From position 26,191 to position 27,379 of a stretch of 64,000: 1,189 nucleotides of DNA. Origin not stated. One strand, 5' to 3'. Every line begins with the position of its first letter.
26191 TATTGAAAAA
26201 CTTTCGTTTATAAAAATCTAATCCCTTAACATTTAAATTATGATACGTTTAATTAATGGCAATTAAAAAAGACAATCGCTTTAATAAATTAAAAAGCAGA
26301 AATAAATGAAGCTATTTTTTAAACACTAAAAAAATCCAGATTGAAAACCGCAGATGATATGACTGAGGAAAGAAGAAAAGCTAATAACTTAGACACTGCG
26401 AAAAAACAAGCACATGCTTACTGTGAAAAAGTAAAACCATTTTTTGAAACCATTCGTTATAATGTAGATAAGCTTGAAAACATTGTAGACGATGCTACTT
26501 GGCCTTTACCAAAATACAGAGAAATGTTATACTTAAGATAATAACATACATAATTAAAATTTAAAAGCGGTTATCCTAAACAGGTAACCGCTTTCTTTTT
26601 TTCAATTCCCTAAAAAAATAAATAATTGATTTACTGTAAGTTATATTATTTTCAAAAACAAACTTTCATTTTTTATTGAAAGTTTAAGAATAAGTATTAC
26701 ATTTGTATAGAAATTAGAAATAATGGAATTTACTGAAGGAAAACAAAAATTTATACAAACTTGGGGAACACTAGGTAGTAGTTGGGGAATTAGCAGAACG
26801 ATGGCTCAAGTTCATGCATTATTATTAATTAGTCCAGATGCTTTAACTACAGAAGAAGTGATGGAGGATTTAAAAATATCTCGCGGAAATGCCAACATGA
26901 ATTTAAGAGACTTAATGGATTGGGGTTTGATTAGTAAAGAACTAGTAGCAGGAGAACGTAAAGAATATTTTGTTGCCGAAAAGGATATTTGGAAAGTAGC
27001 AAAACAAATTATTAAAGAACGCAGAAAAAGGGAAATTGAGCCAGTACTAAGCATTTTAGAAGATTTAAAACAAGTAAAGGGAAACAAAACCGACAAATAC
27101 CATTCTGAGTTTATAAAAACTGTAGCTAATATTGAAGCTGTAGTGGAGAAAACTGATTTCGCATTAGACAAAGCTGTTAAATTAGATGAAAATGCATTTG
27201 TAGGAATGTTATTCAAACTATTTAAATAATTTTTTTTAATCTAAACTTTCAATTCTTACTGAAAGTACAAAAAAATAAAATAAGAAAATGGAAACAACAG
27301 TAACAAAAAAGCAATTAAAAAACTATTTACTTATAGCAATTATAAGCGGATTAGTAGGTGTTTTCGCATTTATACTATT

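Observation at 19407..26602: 192-nt copy of the glnN 3' end, differing only by silent changes, forms the tail of a multiply deleted glnN remnant 6.7 kb downstream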

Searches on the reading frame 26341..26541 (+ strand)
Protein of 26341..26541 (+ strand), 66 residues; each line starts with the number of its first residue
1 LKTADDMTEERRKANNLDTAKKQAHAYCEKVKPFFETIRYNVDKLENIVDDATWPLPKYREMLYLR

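Call 5: search_protein_families(library=pfam, proteins=[window:26341-26541:+])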
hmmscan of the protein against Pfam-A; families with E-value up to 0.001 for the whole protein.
window:26341-26541:+ (66 aa): 0 families

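Call 30: list_cluster_members(proteins=[window:26359-26538:+, window:26341-26538:+])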
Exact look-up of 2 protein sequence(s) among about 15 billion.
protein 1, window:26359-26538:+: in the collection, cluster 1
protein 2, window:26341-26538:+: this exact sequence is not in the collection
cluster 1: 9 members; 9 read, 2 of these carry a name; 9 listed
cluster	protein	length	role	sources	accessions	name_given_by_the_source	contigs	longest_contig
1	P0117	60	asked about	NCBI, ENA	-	-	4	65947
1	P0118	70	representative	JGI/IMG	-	-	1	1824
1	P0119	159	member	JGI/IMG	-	glutamine synthetase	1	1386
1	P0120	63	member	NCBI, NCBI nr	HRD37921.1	MAG TPA: hypothetical protein PLC65_04755, partial [Bacteroidia bacterium] | hypothetical protein [Bacteroidia bacterium]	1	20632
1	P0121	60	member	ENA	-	-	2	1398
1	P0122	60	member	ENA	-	-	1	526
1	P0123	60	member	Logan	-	-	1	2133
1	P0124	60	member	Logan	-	-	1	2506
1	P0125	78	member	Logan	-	-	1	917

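Call 32: find_encoding_contigs(protein=P0124, flank=10000, max_places=5)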
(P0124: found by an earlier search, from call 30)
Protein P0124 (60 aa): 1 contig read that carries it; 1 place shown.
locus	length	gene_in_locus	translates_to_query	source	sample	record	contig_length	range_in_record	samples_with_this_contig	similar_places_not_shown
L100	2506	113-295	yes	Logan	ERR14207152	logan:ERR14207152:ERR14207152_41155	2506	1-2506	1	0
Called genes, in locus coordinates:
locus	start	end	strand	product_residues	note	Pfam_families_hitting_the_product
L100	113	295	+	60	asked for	-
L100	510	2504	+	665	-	?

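Call 33: find_encoding_contigs(protein=P0123, flank=10000, max_places=5)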
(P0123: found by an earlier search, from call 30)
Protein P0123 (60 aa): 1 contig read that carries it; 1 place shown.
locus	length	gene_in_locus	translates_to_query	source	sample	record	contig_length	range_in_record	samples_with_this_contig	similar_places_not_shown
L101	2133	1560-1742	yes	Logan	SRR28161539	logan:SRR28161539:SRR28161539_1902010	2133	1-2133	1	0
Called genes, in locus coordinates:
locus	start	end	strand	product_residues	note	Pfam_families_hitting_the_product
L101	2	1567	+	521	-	?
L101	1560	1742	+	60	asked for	-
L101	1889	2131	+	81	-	?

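Call 34: find_encoding_contigs(protein=P0121, flank=10000, max_places=5)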
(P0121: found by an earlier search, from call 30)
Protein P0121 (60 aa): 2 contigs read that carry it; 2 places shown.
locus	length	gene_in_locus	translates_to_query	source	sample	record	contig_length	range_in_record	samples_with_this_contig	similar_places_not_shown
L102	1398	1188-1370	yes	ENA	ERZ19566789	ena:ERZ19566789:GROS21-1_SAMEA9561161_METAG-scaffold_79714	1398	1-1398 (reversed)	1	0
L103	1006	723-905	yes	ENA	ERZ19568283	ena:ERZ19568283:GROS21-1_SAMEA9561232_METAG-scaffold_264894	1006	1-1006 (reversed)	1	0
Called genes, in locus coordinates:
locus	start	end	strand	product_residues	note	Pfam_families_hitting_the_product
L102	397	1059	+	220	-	-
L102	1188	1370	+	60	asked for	-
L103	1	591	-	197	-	?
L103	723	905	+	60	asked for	-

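Call 37: search_protein_families(library=pfam, proteins=[L103:1-591:-], max_evalue=0.1)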
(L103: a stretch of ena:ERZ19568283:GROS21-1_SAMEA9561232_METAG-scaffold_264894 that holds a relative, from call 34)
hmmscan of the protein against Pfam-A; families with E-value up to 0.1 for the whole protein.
L103:1-591:- (197 aa): 2 families
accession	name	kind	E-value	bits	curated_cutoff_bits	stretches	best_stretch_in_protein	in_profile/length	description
PF00361.26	Proton_antipo_M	-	1.7e-12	47.6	21.5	1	2-194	49-253/294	NADH:quinone oxidoreductase/Mrp antiporter, TM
PF03661.18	TMEM33_Pom33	-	0.0016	18.3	24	1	110-172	148-210/240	Transmembrane protein 33/Nucleoporin POM33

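Call 40: find_encoding_contigs(protein=window:26359-26541:+, flank=10000, max_places=10)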
Protein window:26359-26541:+ (60 aa): 3 contigs read that carry it; 3 places shown.
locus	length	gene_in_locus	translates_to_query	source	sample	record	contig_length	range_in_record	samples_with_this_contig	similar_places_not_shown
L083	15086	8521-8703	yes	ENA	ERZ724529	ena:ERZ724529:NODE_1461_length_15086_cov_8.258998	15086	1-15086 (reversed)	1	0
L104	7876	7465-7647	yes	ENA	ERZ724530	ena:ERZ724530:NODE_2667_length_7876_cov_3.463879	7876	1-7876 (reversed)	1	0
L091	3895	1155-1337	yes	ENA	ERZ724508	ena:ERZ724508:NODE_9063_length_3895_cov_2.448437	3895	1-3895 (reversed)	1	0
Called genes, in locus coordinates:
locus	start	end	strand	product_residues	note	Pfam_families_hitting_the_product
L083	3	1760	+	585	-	?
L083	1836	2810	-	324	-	-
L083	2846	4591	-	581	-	PF06739:SBBP (faint), PF18962:Por_Secre_tail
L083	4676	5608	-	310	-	-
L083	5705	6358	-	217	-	PF00072:Response_reg, PF08281:Sigma70_r4_2, PF00196:GerE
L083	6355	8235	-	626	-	PF13424:TPR_12 (faint), PF07730:HisKA_3, PF02518:HATPase_c (weak)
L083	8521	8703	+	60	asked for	-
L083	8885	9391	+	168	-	-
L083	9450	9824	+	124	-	-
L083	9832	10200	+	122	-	-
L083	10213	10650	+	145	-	-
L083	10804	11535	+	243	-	-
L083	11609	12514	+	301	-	PF01370:Epimerase, PF08338:DUF1731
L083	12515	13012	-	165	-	-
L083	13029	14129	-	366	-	PF00425:Chorismate_bind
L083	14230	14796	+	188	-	PF26696:PTL_trimer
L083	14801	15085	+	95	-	?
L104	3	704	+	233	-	?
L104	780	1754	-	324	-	-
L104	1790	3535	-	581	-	PF06739:SBBP (faint), PF18962:Por_Secre_tail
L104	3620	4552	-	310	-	-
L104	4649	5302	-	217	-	PF00072:Response_reg, PF08281:Sigma70_r4_2, PF00196:GerE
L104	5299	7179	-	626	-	PF13424:TPR_12 (faint), PF07730:HisKA_3, PF02518:HATPase_c (weak)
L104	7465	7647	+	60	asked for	-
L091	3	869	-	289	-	?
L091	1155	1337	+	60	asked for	-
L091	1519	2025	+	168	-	-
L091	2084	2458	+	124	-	-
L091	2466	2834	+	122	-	-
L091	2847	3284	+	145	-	-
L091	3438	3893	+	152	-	?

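Call 52: find_encoding_contigs(protein=P0118, flank=10000, max_places=4)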
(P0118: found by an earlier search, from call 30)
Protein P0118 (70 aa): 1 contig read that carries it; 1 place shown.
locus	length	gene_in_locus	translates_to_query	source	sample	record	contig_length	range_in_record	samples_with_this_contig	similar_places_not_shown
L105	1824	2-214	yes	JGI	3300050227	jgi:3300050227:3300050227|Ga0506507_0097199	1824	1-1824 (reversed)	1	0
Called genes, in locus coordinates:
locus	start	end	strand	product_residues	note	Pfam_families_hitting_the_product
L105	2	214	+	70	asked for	?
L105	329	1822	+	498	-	?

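Call 53: find_encoding_contigs(protein=P0125, flank=10000, max_places=4)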
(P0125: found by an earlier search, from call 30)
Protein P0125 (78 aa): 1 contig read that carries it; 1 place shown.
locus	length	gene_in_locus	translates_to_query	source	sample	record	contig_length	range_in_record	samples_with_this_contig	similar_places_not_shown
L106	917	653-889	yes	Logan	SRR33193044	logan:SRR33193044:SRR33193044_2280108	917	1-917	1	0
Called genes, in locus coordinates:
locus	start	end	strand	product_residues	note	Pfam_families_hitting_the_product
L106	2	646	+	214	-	?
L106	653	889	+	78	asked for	-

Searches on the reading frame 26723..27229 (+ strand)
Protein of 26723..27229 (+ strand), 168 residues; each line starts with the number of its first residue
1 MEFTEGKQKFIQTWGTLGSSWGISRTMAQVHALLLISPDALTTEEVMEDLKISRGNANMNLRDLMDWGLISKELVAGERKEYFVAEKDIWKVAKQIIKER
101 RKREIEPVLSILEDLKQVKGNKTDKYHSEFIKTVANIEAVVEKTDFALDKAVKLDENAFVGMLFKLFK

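Call 5: search_protein_families(library=pfam, proteins=[window:26723-27229:+])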
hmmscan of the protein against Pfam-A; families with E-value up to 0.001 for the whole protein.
window:26723-27229:+ (168 aa): 2 families
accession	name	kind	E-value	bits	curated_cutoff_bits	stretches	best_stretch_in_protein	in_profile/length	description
PF12802.13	MarR_2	-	2.3e-05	24.9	27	1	22-79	2-59/61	MarR family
PF01978.25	TrmB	-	3e-05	24.2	25.6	1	21-82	4-62/68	Sugar-specific transcriptional regulator TrmB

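Call 16: find_encoding_contigs(protein=window:26723-27229:+, flank=10000, max_places=10)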
Protein window:26723-27229:+ (168 aa): 22 contigs read that carry it; 10 places shown.
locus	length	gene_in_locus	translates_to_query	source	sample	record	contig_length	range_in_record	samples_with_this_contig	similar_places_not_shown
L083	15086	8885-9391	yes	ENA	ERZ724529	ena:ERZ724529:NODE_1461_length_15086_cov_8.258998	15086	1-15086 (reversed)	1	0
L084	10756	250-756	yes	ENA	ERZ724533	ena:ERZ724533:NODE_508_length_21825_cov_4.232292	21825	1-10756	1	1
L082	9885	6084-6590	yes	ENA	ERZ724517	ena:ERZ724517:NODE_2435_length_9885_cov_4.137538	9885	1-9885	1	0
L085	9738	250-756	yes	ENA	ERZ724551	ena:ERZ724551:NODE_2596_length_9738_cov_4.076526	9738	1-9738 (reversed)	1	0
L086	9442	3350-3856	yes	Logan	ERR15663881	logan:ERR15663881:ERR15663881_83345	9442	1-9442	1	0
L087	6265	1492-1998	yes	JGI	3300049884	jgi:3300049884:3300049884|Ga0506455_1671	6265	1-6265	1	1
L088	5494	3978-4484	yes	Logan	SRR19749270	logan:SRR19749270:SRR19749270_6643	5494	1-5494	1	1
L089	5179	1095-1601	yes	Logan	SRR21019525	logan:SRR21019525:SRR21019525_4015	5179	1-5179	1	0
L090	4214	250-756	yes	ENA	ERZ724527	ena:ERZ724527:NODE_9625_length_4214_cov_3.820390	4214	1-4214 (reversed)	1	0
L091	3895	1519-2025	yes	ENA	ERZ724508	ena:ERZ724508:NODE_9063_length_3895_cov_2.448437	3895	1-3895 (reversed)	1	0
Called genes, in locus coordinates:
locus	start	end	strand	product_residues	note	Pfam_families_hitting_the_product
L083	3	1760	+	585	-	?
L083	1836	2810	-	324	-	-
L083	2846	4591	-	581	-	PF06739:SBBP (faint), PF18962:Por_Secre_tail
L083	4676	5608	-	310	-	-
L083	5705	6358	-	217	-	PF00072:Response_reg, PF08281:Sigma70_r4_2, PF00196:GerE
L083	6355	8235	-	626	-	PF13424:TPR_12 (faint), PF07730:HisKA_3, PF02518:HATPase_c (weak)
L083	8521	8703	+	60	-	-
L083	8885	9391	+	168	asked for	-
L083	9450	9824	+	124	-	-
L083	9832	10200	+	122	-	-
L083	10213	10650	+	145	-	-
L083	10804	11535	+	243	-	-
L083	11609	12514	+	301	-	PF01370:Epimerase, PF08338:DUF1731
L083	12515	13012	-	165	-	-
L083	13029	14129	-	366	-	PF00425:Chorismate_bind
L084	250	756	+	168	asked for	-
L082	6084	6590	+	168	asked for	-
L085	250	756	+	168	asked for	-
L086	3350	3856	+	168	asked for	-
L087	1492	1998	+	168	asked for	-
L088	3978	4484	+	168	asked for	-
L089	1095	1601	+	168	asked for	-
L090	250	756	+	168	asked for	-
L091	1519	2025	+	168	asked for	-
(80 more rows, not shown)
